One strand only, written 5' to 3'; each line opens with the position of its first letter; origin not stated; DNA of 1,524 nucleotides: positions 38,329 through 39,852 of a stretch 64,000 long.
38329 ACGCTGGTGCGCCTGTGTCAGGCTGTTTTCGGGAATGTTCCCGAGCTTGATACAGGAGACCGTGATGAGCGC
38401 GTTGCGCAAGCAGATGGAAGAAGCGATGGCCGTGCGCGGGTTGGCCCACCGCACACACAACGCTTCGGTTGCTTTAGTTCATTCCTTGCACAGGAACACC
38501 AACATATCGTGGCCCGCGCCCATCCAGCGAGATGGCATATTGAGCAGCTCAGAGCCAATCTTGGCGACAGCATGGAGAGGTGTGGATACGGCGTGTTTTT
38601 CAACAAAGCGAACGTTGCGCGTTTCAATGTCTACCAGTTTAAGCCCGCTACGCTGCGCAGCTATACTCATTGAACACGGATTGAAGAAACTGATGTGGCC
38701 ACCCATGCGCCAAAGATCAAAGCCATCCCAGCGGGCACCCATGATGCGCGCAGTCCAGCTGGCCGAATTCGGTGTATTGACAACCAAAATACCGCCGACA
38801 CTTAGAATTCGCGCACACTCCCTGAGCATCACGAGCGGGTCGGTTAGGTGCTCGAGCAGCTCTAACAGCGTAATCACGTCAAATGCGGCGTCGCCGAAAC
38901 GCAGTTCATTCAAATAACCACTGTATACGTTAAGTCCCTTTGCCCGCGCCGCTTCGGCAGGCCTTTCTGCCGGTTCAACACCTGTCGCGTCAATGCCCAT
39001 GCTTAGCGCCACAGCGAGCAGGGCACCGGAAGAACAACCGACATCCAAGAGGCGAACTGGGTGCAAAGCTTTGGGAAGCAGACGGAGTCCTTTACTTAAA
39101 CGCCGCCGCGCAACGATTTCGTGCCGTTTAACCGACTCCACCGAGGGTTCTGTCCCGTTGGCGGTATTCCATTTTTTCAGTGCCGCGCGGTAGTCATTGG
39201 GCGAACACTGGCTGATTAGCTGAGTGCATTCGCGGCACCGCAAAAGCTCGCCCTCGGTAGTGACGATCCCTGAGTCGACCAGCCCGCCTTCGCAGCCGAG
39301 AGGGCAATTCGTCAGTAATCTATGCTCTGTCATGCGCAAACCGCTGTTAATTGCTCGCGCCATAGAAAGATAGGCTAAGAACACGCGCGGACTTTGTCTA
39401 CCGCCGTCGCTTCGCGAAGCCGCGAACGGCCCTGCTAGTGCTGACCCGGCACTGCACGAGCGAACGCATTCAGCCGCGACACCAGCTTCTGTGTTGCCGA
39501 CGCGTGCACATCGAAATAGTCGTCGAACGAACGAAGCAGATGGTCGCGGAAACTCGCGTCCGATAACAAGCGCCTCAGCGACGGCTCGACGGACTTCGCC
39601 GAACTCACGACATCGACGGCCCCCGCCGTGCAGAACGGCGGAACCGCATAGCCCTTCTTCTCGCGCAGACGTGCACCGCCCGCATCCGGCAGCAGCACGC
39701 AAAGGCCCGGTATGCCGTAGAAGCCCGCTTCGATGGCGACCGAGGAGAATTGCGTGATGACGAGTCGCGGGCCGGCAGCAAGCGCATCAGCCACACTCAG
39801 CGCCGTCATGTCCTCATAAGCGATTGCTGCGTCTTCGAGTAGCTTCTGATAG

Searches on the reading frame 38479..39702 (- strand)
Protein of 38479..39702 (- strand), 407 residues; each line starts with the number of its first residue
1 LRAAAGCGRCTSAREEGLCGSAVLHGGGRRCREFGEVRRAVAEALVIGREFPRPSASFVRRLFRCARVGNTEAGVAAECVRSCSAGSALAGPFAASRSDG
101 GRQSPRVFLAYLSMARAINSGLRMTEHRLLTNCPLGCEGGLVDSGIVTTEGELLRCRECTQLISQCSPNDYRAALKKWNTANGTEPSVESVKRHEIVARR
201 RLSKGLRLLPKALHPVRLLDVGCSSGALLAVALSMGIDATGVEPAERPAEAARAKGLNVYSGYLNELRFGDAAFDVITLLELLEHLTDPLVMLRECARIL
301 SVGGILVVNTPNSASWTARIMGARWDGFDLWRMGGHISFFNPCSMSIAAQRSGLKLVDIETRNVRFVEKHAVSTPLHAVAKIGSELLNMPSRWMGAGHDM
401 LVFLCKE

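Call 52: search_protein_families(library=pfam, proteins=[window:38479-39702:-], max_evalue=0.00001)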
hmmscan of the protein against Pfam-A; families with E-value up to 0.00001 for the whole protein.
window:38479-39702:- (407 aa): 6 families
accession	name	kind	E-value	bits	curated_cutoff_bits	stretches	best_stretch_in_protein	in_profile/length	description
PF13489.12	Methyltransf_23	-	1.6e-21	77.2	27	1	202-357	10-162/164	Methyltransferase domain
PF08241.18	Methyltransf_11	-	6.5e-16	59.2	21.2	1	219-308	1-95/95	Methyltransferase domain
PF13649.12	Methyltransf_25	-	1.2e-10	42.4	27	1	219-304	2-97/97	Methyltransferase domain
PF07021.18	MetW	-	2.8e-10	40.6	21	1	216-320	15-119/193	Methionine biosynthesis protein MetW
PF08242.18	Methyltransf_12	-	5.3e-10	40.4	30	1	219-306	1-98/98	Methyltransferase domain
PF13847.12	Methyltransf_31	-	6e-09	36.2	27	1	217-317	6-118/145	Methyltransferase domain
